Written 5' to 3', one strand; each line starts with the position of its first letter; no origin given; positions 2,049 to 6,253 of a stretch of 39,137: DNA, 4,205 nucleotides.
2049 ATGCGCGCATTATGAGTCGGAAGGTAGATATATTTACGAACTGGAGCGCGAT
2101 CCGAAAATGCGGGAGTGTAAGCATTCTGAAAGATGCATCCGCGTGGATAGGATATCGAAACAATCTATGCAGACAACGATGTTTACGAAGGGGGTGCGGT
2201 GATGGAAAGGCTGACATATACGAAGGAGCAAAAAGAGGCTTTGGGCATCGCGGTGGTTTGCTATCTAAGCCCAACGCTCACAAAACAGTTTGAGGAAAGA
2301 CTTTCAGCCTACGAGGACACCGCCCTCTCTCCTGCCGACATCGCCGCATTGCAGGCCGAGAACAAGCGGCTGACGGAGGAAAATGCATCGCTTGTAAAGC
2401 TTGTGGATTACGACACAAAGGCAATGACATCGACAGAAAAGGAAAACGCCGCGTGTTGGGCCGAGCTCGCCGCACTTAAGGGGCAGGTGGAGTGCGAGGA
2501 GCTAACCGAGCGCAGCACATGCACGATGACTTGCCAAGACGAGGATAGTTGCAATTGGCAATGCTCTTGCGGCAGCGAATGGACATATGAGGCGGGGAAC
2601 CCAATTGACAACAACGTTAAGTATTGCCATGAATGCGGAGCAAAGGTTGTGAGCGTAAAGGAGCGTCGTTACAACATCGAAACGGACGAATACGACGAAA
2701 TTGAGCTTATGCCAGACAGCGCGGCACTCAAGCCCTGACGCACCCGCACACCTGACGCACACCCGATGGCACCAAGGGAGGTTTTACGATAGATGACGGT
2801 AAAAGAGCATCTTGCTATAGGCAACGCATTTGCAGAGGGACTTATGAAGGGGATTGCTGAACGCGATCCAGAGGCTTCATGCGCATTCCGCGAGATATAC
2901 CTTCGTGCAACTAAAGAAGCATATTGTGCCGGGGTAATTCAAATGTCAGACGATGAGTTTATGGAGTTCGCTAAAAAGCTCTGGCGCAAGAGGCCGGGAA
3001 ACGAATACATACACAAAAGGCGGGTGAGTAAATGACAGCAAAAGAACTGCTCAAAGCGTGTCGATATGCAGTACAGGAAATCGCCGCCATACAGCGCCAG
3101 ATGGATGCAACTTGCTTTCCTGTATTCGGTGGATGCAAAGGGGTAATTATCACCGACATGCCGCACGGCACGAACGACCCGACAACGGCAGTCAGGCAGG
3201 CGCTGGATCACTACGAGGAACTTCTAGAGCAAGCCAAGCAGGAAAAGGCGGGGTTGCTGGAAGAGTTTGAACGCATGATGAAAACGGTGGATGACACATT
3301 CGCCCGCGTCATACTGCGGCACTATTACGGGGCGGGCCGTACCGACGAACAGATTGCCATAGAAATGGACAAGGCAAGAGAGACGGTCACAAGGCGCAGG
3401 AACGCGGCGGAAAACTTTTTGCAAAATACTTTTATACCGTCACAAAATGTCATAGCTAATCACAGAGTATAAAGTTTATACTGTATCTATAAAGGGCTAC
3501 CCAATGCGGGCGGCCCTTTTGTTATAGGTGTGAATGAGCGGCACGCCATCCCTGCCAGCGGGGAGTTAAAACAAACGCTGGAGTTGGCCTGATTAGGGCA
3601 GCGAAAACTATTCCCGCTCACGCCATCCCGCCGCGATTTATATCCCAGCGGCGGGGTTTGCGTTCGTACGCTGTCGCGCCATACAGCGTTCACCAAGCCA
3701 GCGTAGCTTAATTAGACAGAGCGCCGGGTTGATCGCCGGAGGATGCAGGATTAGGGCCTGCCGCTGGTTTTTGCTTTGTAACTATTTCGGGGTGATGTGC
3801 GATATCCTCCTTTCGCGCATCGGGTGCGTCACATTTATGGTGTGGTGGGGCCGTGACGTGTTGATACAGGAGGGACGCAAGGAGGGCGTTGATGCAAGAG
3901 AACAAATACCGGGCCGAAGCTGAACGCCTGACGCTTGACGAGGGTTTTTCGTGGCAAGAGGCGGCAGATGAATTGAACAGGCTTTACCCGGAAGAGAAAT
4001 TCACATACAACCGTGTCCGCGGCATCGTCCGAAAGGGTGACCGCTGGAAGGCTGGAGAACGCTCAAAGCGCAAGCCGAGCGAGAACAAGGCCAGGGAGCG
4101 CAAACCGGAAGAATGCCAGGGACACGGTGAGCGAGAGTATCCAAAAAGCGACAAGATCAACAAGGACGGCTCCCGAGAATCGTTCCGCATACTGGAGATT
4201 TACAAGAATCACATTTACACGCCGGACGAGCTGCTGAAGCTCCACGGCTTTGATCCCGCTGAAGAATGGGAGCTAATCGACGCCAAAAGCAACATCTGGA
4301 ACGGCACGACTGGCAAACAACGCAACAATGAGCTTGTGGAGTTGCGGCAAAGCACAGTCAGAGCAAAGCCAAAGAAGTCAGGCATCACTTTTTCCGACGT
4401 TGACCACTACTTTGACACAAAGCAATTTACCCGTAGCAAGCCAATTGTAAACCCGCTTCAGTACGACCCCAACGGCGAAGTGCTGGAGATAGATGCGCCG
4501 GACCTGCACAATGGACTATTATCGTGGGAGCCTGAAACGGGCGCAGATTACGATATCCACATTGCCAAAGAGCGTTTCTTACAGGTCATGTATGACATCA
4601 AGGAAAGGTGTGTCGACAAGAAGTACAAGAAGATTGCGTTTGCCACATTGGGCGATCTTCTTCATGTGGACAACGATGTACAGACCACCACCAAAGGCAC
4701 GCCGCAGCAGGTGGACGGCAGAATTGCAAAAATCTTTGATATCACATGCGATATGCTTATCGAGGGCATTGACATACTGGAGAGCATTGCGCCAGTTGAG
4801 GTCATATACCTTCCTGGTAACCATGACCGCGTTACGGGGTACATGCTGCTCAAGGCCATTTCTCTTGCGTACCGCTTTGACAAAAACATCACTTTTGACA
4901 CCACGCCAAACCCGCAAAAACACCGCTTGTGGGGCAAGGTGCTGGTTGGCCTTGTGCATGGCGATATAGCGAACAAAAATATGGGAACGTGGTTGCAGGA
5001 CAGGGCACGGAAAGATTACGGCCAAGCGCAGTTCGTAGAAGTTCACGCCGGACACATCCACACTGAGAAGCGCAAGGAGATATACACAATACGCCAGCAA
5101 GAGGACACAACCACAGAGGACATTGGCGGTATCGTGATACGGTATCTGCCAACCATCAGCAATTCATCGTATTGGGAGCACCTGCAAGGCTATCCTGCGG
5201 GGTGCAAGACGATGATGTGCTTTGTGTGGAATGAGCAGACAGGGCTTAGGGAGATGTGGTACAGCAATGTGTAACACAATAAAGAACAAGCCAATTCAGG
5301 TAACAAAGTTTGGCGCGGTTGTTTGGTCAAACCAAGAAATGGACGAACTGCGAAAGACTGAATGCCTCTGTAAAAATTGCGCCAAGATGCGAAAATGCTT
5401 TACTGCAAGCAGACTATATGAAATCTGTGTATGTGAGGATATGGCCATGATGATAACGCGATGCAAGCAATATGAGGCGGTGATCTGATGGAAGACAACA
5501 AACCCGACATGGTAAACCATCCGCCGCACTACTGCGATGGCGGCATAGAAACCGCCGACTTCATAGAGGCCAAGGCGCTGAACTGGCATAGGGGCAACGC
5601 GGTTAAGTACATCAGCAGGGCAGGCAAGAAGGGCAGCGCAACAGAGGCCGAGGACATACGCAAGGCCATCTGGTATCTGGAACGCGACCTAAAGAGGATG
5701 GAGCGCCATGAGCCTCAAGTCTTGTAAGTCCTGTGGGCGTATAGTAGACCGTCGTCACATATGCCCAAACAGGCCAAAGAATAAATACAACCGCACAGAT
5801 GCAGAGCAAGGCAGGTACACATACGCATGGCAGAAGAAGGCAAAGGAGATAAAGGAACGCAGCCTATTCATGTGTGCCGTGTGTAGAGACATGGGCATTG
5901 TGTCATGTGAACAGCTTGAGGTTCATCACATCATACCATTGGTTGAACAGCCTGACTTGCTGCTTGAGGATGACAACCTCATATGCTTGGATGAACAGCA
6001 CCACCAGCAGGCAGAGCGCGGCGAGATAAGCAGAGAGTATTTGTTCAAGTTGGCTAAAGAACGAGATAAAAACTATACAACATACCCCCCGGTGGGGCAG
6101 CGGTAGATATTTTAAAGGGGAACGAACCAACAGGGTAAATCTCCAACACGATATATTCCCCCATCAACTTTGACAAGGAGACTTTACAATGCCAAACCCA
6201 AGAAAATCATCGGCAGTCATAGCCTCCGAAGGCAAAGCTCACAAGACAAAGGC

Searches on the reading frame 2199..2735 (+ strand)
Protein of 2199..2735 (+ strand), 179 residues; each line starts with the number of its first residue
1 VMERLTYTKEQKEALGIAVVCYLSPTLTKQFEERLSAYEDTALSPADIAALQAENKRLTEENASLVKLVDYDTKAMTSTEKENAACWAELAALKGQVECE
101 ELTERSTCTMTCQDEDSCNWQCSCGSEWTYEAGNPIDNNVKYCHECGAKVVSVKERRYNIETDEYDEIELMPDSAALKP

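Call 44: search_protein_families(library=pfam, proteins=[window:2199-2735:+], max_evalue=0.01)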
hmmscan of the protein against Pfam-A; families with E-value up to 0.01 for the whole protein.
window:2199-2735:+ (179 aa): 2 families
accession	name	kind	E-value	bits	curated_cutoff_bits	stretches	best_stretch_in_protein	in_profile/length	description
PF14662.11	KASH_CCD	-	0.00032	21.2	43.3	1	48-99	10-54/191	Coiled-coil region of CCDC155 or KASH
PF13240.11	Zn_Ribbon_1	-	0.0074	16.5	25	1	133-150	6-23/23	zinc-ribbon domain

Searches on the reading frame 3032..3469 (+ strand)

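Call 44: search_protein_families(library=pfam, proteins=[window:3032-3469:+], max_evalue=0.01)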
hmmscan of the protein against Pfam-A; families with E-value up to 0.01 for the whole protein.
window:3032-3469:+ (146 aa): 2 families
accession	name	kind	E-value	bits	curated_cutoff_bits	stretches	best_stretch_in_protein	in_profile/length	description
PF07374.17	DUF1492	-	0.0021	18.6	21.5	1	62-130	31-99/100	Protein of unknown function (DUF1492)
PF04545.22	Sigma70_r4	-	0.0079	16.1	24.1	0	92-123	10-41/50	Sigma-70, region 4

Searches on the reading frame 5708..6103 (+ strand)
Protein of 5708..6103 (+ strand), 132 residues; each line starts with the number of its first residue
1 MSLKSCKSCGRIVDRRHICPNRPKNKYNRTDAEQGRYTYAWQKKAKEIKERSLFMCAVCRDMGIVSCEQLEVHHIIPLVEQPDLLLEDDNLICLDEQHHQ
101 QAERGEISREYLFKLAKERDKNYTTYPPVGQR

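Call 44: search_protein_families(library=pfam, proteins=[window:5708-6103:+], max_evalue=0.01)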
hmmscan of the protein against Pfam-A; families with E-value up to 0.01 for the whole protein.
window:5708-6103:+ (132 aa): 2 families
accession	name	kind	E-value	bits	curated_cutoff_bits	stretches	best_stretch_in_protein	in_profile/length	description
PF13391.12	HNH_2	-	0.00037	20.7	21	1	56-107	1-63/66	HNH endonuclease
PF01844.29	HNH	-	0.00074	20.1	21.4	1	56-94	1-36/47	HNH endonuclease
